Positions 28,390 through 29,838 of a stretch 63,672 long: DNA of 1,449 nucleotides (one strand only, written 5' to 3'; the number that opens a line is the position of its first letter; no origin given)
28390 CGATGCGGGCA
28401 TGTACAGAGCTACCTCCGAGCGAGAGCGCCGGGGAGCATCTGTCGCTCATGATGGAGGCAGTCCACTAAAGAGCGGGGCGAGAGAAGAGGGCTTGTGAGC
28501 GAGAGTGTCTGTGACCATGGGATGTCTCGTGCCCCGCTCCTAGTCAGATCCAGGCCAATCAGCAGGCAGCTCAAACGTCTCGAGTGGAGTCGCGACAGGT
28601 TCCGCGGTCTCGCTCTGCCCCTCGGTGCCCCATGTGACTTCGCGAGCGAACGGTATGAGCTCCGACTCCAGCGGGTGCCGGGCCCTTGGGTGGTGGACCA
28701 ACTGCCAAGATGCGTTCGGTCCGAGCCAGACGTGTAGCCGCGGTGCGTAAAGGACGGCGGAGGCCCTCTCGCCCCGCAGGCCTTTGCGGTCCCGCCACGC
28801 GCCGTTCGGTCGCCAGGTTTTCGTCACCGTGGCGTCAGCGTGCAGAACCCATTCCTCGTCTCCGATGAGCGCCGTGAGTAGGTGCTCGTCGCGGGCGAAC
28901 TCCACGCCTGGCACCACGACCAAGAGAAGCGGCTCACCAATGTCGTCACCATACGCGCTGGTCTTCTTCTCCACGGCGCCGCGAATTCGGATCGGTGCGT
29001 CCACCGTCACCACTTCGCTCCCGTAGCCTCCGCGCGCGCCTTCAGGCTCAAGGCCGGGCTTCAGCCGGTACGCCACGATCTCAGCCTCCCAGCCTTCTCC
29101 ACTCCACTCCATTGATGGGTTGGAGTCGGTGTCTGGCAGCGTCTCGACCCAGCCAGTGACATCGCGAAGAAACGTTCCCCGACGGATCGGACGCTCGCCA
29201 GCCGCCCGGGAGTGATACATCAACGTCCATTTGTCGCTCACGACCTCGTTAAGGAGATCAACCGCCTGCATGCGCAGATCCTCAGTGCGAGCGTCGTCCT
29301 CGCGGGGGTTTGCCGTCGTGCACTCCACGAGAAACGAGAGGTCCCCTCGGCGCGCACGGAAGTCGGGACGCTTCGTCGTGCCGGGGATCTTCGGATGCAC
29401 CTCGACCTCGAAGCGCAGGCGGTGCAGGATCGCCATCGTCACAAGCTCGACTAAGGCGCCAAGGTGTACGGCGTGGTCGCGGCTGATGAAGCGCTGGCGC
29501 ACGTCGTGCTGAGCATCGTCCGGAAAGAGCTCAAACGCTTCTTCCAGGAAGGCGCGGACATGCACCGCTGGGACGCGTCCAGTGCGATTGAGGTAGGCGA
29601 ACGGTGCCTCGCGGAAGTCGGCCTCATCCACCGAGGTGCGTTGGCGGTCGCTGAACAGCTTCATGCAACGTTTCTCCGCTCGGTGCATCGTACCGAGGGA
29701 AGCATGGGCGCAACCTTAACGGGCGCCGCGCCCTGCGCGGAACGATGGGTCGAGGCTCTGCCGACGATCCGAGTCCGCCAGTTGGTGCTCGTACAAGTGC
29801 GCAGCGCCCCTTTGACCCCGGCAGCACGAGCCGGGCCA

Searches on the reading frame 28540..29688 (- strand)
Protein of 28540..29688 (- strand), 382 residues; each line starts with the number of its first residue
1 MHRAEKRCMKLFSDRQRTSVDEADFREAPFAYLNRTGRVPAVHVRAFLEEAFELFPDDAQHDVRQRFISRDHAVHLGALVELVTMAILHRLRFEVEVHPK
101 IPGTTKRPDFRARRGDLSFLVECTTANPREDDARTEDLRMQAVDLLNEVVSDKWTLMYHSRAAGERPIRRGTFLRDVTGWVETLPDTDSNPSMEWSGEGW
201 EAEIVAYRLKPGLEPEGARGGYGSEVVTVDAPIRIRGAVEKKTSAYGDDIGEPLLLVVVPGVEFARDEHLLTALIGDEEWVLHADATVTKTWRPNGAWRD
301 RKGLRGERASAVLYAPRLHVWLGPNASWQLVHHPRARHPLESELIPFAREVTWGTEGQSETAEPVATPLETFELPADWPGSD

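Call 5: search_protein_families(library=pfam, proteins=[window:28540-29688:-], max_evalue=0.01)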
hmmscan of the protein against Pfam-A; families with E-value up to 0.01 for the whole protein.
window:28540-29688:- (382 aa): 0 families

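Call 6: search_protein_families(library=padloc, proteins=[window:28540-29688:-], max_evalue=0.01)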
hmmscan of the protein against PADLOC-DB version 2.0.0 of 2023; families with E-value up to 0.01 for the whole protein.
window:28540-29688:- (382 aa): 1 family
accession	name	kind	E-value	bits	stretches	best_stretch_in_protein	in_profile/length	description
PDLC04073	PD-T7-1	-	2.1e-05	21.4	0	81-150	169-234/452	-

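Call 34: search_protein_families(library=padloc, proteins=[window:28540-29688:-], max_evalue=10)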
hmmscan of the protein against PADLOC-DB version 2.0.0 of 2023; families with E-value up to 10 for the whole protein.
window:28540-29688:- (382 aa): 1 family
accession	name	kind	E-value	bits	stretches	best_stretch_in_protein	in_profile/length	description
PDLC04073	PD-T7-1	-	2.1e-05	21.4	2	81-150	169-234/452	-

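Call 70: search_protein_families(library=ncbifam, proteins=[window:28540-29688:-], max_evalue=0.01)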
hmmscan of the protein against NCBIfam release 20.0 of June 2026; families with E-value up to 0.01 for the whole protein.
window:28540-29688:- (382 aa): 0 families
